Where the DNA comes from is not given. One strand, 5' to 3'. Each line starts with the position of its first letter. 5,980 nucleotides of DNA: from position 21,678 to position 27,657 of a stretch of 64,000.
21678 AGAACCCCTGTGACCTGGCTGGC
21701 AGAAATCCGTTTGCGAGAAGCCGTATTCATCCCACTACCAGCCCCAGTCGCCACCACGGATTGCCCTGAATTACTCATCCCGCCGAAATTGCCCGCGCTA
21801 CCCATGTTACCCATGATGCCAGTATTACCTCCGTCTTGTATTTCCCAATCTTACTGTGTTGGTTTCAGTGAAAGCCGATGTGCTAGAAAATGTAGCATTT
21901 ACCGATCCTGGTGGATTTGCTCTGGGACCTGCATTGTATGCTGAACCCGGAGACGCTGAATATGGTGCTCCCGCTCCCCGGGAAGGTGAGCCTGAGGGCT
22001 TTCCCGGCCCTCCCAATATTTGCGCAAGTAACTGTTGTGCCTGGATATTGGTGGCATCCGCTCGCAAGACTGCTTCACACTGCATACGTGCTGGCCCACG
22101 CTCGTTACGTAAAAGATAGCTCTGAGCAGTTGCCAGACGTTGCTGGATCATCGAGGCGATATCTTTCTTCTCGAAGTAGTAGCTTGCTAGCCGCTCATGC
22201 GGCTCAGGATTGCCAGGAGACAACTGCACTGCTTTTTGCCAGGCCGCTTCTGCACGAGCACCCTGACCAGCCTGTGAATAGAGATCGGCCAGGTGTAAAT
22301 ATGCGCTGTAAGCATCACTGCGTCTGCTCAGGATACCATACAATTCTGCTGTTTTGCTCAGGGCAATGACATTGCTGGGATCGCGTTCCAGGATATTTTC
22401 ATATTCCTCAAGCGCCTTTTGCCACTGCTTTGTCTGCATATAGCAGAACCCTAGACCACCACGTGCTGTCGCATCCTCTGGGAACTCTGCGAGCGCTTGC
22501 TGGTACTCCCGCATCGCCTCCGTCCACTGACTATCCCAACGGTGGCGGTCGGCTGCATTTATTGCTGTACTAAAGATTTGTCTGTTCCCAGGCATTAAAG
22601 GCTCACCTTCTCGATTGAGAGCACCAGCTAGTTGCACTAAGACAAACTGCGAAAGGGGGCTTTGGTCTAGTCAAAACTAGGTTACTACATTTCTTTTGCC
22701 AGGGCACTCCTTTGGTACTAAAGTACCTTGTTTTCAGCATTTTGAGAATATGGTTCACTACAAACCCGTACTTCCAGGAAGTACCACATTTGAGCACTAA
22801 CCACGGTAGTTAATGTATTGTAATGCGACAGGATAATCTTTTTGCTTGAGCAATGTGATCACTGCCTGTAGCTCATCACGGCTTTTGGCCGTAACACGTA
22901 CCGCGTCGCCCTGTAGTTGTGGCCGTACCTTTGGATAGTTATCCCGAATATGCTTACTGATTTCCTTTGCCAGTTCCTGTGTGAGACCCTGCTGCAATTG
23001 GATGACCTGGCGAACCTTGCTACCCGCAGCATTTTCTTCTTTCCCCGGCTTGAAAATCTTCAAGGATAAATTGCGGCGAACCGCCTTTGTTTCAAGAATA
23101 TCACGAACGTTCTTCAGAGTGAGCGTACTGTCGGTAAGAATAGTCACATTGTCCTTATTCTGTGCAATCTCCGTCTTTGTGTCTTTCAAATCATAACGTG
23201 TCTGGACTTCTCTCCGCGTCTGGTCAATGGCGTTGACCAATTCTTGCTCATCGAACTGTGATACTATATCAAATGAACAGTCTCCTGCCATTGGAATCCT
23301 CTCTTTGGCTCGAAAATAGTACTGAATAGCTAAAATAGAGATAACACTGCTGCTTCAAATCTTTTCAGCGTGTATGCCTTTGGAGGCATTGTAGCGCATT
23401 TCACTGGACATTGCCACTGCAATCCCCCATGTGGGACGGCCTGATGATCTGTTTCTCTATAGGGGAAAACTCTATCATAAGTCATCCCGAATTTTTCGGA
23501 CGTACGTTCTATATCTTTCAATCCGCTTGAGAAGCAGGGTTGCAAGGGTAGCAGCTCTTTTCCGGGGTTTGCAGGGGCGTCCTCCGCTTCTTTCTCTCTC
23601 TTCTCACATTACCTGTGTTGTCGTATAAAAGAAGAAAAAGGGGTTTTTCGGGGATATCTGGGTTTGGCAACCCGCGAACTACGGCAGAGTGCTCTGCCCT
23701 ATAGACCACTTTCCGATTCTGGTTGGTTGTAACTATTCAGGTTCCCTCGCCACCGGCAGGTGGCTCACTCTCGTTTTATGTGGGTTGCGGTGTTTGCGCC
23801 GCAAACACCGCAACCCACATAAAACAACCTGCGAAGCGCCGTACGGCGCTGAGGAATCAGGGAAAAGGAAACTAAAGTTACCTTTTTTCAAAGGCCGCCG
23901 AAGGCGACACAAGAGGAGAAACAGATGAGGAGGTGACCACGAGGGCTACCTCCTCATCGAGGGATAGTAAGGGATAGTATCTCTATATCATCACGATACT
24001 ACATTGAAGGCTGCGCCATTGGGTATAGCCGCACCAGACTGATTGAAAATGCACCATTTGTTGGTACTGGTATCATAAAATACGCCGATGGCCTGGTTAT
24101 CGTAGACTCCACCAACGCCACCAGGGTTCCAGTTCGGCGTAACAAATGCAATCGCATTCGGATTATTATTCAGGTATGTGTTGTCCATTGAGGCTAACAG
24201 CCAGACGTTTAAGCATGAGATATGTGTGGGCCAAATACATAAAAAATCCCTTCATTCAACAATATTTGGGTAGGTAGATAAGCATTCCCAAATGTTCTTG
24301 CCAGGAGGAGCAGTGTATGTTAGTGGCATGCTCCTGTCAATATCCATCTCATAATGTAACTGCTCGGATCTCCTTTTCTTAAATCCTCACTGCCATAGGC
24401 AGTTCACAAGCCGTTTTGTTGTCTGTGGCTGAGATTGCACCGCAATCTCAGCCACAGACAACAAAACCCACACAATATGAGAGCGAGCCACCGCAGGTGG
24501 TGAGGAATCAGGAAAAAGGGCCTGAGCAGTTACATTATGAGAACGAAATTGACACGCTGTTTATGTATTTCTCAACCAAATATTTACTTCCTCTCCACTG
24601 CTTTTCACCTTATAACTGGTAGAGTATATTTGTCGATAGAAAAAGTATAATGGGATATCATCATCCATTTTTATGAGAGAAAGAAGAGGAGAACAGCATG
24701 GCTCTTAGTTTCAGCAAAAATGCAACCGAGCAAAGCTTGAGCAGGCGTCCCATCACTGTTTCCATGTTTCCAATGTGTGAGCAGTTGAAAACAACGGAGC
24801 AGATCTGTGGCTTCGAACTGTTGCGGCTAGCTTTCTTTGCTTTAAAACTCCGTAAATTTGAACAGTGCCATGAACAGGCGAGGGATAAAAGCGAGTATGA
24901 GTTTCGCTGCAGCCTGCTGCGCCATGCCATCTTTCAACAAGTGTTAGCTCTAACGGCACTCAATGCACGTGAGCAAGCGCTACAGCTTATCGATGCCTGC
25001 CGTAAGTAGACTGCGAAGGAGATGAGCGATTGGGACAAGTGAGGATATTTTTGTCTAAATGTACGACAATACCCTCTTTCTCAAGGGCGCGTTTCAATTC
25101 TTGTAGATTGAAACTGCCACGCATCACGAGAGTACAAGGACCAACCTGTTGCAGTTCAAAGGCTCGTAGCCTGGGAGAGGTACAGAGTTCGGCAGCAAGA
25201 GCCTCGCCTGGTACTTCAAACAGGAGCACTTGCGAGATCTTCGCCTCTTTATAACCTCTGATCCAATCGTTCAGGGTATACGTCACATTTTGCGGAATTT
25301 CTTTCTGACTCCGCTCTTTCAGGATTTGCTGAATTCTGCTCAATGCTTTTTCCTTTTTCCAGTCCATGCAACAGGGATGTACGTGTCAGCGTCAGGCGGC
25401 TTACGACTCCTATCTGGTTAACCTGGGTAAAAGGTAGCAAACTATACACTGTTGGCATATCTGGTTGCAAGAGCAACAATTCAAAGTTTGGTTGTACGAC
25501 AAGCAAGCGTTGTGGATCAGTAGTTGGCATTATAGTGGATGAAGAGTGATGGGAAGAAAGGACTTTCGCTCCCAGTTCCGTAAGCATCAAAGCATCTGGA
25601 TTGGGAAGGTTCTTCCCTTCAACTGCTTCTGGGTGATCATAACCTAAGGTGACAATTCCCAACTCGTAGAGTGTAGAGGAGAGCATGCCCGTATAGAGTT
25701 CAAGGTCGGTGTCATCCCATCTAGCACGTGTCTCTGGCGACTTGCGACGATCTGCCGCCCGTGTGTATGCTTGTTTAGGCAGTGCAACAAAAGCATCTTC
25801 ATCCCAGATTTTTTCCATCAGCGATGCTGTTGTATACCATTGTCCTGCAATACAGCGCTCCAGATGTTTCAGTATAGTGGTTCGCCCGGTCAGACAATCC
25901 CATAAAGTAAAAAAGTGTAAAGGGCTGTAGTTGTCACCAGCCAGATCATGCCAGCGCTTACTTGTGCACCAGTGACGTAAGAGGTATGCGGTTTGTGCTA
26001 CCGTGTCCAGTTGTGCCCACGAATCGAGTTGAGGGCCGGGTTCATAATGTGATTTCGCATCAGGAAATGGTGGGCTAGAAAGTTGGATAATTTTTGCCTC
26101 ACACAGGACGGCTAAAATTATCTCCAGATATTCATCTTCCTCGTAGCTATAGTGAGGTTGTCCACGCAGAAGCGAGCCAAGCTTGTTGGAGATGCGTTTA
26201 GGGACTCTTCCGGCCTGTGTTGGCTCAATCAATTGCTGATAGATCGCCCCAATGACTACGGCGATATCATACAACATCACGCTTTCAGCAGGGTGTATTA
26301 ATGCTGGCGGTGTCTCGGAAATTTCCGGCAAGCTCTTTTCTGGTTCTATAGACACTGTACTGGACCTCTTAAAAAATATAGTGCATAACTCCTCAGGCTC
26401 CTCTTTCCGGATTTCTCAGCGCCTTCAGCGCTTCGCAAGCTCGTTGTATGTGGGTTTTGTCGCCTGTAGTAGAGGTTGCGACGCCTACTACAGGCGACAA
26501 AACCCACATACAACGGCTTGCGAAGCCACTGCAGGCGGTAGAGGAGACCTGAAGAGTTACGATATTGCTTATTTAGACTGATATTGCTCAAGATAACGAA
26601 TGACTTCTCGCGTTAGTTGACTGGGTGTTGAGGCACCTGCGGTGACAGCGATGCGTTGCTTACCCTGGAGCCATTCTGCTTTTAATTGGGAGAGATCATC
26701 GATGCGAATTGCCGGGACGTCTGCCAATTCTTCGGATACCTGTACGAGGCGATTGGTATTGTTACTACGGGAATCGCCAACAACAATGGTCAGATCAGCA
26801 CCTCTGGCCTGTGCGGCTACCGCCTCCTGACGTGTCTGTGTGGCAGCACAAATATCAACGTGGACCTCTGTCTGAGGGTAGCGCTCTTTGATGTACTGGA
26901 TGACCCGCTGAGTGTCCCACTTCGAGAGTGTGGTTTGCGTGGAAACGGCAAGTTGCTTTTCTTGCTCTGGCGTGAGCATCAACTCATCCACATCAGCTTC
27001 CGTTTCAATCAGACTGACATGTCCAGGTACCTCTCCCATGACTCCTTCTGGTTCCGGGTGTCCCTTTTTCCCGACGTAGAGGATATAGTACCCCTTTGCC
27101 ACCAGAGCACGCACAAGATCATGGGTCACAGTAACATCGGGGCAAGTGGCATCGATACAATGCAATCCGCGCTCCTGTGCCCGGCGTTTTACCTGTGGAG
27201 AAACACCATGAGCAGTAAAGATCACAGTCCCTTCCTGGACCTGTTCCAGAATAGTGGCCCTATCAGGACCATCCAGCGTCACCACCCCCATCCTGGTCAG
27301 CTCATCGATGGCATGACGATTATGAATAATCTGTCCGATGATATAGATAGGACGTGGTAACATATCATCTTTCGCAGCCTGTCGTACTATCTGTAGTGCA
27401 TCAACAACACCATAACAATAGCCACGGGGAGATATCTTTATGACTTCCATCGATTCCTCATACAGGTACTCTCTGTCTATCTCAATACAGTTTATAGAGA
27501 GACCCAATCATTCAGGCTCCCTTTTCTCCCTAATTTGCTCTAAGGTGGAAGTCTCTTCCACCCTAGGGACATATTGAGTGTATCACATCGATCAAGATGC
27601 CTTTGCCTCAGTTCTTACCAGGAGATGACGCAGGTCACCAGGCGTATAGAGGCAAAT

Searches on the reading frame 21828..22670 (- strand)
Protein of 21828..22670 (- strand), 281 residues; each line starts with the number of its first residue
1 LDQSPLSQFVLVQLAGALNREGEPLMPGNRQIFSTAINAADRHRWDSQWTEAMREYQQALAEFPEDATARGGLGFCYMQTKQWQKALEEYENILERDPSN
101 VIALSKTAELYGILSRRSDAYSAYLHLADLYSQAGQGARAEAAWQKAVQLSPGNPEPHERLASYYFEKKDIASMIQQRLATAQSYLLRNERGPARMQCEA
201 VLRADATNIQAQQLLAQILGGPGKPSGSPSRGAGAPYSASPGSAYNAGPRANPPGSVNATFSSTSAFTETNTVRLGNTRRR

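Call 54: search_protein_families(library=pfam, proteins=[window:21828-22670:-], max_evalue=0.001)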
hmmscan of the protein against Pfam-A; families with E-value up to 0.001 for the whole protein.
window:21828-22670:- (281 aa): 15 families
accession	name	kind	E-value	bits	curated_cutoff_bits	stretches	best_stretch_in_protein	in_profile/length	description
PF14559.12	TPR_19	-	9.5e-17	61.5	25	1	48-100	6-58/68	Tetratricopeptide repeat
PF07719.23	TPR_2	-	6.8e-16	57.5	27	1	72-100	6-34/34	Tetratricopeptide repeat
PF13428.12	TPR_14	-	6.7e-15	54.6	23.5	1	123-162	3-42/44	Tetratricopeptide repeat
PF13431.12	TPR_17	-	1.6e-12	47.1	24.4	0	56-88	2-34/34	Tetratricopeptide repeat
PF13414.12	TPR_11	-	2.2e-12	46.9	26.8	0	129-167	2-40/42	TPR repeat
PF13432.12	TPR_16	-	4.9e-12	46.5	32.7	1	47-100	11-64/65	Tetratricopeptide repeat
PF00515.34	TPR_1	-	1.1e-11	44.4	27.8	1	69-100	3-34/34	Tetratricopeptide repeat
PF13174.12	TPR_6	-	1.6e-08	35.1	26.3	0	73-99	6-32/33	Tetratricopeptide repeat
PF13424.12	TPR_12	-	4.3e-07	30.5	30.1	0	67-96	3-32/77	Tetratricopeptide repeat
PF13181.12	TPR_8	-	9.6e-07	28.9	25.7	0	122-153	2-33/34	Tetratricopeptide repeat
PF13429.12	TPR_15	-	1.2e-06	28.6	26.2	0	43-99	156-215/280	Tetratricopeptide repeat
PF13371.12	TPR_9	-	4.4e-06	27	35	1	47-103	9-65/73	Tetratricopeptide repeat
PF23914.1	TPR_CcmH_CycH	-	0.00011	22.5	42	0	46-96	100-150/158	Cytochrome c-type biogenesis protein H TPR domain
PF20308.4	TPR-S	-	0.00026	22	27.6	0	49-150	2-88/102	Tetratricopeptide Repeats-Sensor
PF13374.12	TPR_10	-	0.00034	21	27.5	0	122-150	3-31/42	Tetratricopeptide repeat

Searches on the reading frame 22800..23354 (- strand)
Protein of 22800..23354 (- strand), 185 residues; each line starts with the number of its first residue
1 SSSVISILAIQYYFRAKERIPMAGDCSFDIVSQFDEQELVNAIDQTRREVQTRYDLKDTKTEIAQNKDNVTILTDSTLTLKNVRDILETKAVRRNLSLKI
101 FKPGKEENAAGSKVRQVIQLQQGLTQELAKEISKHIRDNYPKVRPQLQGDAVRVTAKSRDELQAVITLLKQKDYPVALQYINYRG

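Call 54: search_protein_families(library=pfam, proteins=[window:22800-23354:-], max_evalue=0.001)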
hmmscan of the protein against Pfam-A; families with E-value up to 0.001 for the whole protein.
window:22800-23354:- (185 aa): 1 family
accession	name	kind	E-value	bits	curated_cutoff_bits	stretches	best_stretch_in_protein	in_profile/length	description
PF04461.18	DUF520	-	1.2e-58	198.3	23.2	1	27-184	2-161/161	Protein of unknown function (DUF520)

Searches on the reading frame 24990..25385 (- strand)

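Call 50: search_protein_families(library=pfam, proteins=[window:24990-25385:-], max_evalue=0.001)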
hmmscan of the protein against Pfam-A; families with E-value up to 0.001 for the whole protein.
window:24990-25385:- (132 aa): 1 family
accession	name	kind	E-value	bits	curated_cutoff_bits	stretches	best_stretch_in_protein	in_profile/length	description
PF13625.11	Helicase_C_3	-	8e-06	26.3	34.2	1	17-80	57-123/125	Helicase conserved C-terminal domain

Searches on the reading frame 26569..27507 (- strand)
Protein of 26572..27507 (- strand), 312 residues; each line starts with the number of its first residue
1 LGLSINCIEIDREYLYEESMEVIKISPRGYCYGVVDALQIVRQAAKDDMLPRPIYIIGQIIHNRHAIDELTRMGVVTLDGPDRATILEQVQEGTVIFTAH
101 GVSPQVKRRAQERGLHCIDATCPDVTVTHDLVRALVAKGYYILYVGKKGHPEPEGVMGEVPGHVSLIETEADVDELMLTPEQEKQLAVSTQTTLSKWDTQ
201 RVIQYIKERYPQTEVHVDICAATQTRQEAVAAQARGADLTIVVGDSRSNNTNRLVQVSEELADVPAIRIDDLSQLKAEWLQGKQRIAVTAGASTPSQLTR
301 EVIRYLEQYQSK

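Call 50: search_protein_families(library=pfam, proteins=[window:26572-27507:-], max_evalue=0.001)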
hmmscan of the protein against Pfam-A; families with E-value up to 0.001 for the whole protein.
window:26572-27507:- (312 aa): 1 family
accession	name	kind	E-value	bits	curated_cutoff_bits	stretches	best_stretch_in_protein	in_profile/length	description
PF02401.23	LYTB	-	9.5e-85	284.5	24.5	1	22-307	1-267/267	LytB protein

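Call 66: find_homologous_proteins(query=window:26569-27504:-, max_evalue=1e-60)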
Query window:26569-27504:- (311 aa): 7892 proteins with E <= 1e-60 among 8000 candidates; the best 120 are listed.
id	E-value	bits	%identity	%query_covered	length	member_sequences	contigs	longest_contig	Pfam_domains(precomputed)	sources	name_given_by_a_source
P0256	5.5e-188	641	100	94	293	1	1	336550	PF02401.24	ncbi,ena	-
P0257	2.2e-179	613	94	94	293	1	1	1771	PF02401.24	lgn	-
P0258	1.6e-168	578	88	95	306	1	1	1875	PF02401.24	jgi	-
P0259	7.0e-168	576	89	94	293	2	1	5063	PF02401.24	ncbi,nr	ncbi:MAG: 4-hydroxy-3-methylbut-2-enyl diphosphate reductase [Chloroflexi bacterium]|nr:4-hydroxy-3-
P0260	8.3e-168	575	88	94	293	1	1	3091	PF02401.24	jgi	jgi:4-hydroxy-3-methylbut-2-enyl diphosphate reductase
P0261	3.1e-166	570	88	94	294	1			PF02401.24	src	-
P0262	6.1e-166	569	87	94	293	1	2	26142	PF02401.24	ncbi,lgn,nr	ncbi:MAG: 4-hydroxy-3-methylbut-2-enyl diphosphate reductase [Ktedonobacteraceae bacterium]|nr:4-hyd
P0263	6.4e-166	569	87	94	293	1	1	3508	PF02401.24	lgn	-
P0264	6.6e-166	569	87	94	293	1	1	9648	PF02401.24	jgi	jgi:4-hydroxy-3-methylbut-2-enyl diphosphate reductase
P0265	6.7e-166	569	87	94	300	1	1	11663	PF02401.24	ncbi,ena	-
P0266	6.8e-166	569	88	94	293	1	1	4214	PF02401.24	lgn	-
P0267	7.7e-166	569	87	94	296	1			PF02401.24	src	-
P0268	1.3e-165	568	86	94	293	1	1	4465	PF02401.24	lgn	-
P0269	2.2e-165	567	88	94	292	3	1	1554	PF02401.24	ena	-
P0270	5.7e-165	566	87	94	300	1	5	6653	PF02401.24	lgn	-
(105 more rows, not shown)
